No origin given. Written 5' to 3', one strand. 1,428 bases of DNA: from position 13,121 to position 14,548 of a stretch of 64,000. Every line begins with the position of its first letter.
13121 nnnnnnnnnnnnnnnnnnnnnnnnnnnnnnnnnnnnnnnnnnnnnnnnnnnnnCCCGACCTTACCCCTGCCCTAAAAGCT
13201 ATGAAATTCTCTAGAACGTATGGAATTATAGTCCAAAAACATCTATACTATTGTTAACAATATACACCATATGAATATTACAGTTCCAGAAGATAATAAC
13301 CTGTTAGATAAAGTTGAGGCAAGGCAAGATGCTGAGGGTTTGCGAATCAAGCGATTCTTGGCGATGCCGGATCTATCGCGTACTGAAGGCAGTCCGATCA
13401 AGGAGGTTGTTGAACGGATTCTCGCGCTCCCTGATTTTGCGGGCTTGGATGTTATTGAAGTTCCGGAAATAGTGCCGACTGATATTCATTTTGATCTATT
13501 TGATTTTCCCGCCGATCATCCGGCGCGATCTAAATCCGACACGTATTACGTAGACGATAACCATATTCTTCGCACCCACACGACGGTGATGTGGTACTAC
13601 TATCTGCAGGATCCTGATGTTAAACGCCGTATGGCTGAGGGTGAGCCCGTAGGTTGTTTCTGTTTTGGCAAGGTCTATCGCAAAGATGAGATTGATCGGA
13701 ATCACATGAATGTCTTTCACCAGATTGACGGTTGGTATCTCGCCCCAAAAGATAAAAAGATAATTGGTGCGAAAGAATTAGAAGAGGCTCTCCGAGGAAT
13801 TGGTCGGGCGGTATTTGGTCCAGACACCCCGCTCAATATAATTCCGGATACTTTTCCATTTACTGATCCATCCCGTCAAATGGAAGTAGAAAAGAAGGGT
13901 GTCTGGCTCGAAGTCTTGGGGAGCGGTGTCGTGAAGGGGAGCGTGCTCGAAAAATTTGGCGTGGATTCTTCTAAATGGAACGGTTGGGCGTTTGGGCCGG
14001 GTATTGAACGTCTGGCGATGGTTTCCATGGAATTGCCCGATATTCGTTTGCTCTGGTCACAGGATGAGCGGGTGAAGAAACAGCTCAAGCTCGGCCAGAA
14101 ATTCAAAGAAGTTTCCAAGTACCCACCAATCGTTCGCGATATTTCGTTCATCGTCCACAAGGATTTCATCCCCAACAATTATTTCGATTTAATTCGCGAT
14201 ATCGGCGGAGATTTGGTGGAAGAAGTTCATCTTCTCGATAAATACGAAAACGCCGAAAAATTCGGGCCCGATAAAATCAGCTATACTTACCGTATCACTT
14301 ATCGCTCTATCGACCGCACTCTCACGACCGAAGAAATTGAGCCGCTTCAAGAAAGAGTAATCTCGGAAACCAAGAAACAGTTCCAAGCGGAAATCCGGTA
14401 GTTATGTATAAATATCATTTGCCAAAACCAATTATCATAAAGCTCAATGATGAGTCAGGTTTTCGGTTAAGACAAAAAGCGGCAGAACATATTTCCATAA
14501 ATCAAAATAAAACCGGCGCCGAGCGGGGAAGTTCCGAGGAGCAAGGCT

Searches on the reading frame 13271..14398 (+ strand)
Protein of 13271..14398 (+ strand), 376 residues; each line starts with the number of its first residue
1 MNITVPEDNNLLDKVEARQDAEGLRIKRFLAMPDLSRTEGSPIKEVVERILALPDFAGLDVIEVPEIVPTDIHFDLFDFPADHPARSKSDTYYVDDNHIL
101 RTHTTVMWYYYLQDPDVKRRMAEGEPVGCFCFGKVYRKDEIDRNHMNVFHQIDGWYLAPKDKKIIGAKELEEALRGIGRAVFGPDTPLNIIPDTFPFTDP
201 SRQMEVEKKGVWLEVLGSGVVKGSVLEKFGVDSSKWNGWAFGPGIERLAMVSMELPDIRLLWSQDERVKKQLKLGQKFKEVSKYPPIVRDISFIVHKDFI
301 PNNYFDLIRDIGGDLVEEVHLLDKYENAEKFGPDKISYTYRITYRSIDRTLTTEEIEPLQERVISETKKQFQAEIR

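Call 3: search_protein_families(library=pfam, proteins=[window:13271-14398:+], max_evalue=0.01)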
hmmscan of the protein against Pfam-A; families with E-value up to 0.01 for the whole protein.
window:13271-14398:+ (376 aa): 2 families
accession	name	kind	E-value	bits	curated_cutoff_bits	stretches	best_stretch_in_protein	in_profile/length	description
PF01409.25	tRNA-synt_2d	-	2.5e-50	171.7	19.8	1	38-271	14-245/246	tRNA synthetases class II core domain (F)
PF03147.19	FDX-ACB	-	7.4e-23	81.2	31.1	1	282-376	1-94/94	Ferredoxin-fold anticodon binding domain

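Call 4: search_protein_families(library=ncbifam, proteins=[window:13271-14398:+], max_evalue=0.01)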
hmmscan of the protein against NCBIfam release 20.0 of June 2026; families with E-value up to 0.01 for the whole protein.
window:13271-14398:+ (376 aa): 7 families
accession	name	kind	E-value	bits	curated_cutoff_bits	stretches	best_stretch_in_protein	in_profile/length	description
TIGR00469.1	pheS_mito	equivalog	1.1e-72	245.1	258.35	2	193-375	264-451/451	phenylalanine--tRNA ligase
NF051887.1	PheS_related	equivalog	1.1e-72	245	300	1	58-366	32-345/349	PheS-related mystery ligase SrmL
TIGR00468.1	pheS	equivalog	8e-43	146.9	237.45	1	35-271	66-321/324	phenylalanine--tRNA ligase subunit alpha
NF003210.0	PRK04172.1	equivalog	3.3e-36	125.2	350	1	97-267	331-486/496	phenylalanine--tRNA ligase subunit alpha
TIGR00472.1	pheT_bact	equivalog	1.5e-21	76.4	402.65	1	268-376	691-798/798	phenylalanine--tRNA ligase subunit beta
TIGR02367.1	PylS_Cterm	equivalog_domain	2.7e-05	23.6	178.15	1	86-152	68-130/242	pyrrolysine--tRNA(Pyl) ligase large subunit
TIGR00470.1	sepS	equivalog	0.0023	16.4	380.65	1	98-260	183-339/533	O-phosphoserine--tRNA ligase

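Call 35: find_related_loci(query=window:13271-14398:+, collection=genome_contigs, flank=7000)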
Query window:13271-14398:+ (376 aa) in genome_contigs; peptide patterns used: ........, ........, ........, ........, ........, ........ (x = any residue, [..] = any of these).
261 stretches matched a pattern; 243 encode a relative of the query (tblastn E <= 1e-3); the best 80 are kept; 80 distinct loci.
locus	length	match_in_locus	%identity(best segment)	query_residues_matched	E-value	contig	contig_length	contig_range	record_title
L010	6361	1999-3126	81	1-376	0e+0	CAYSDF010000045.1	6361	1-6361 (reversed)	MAG TPA_asm: uncultured Candidatus Saccharibacteria bacterium isolate SRP193066_co2_10 genome assembly, contig: NODE_631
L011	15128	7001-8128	78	1-376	0e+0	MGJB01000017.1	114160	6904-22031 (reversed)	MAG: Candidatus Yanofskybacteria bacterium RIFCSPHIGHO2_01_FULL_41_26 rifcsphigho2_01_scaffold_847, whole genome shotgun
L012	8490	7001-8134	77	1-376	0e+0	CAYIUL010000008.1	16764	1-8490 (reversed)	MAG TPA_asm: uncultured Candidatus Saccharibacteria bacterium isolate ERP119705_co5_417 genome assembly, contig: NODE_42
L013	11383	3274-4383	79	7-376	0e+0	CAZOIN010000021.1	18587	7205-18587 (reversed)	MAG TPA_asm: uncultured Candidatus Saccharibacteria bacterium isolate binchicken_co203_272 genome assembly, contig: k141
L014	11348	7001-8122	77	3-376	0e+0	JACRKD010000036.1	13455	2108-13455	MAG: Candidatus Vogelbacteria bacterium isolate NC_groundwater_1846_Pr3_B-0.1um_43_16 SR-2_scaffold_141_3310917, whole g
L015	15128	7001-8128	77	1-376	0e+0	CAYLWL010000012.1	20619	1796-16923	MAG TPA_asm: uncultured Candidatus Saccharibacteria bacterium isolate binchicken_co227_1182 genome assembly, contig: NOD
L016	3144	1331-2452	78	3-376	0e+0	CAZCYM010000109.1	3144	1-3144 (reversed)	MAG TPA_asm: uncultured Candidatus Saccharibacteria bacterium isolate binchicken_co38_519 genome assembly, contig: NODE_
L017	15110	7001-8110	78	7-376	0e+0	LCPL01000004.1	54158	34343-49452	MAG: Parcubacteria group bacterium GW2011_GWC2_48_17 UY29_C0004, whole genome shotgun sequence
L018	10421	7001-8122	75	3-376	0e+0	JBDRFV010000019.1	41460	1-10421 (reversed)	MAG: Patescibacteria group bacterium isolate MEGAHIT-group-1.391 k141_4624708, whole genome shotgun sequence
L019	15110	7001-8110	74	7-376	0e+0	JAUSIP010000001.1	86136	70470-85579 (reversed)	MAG: bacterium isolate E14_metabat.bin.256 E14_k141_251859, whole genome shotgun sequence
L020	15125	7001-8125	75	2-376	0e+0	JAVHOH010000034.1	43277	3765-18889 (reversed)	MAG: Candidatus Paceibacterota bacterium isolate WB02no19_35_22 NODE_211_length_43277_cov_13.895308, whole genome shotgu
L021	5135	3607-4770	72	1-376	0e+0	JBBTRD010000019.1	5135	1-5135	MAG: Patescibacteria group bacterium isolate H41-bin020_1 H41_bin020_1_000000000019, whole genome shotgun sequence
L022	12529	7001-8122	73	3-376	0e+0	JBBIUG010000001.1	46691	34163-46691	MAG: Candidatus Nomurabacteria bacterium isolate STF170223_bin_48 NODE_150_length_46691_cov_4.377691, whole genome shotg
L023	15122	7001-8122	72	3-376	0e+0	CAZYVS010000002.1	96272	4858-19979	MAG TPA_asm: uncultured Candidatus Saccharibacteria bacterium isolate binchicken_co134_142 genome assembly, contig: NODE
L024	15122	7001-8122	71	3-376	0e+0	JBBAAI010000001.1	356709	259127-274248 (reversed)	MAG: Candidatus Paceibacterota bacterium isolate SO_2017_GW3_38 scaffold_38_c1_OW296A_2017, whole genome shotgun sequenc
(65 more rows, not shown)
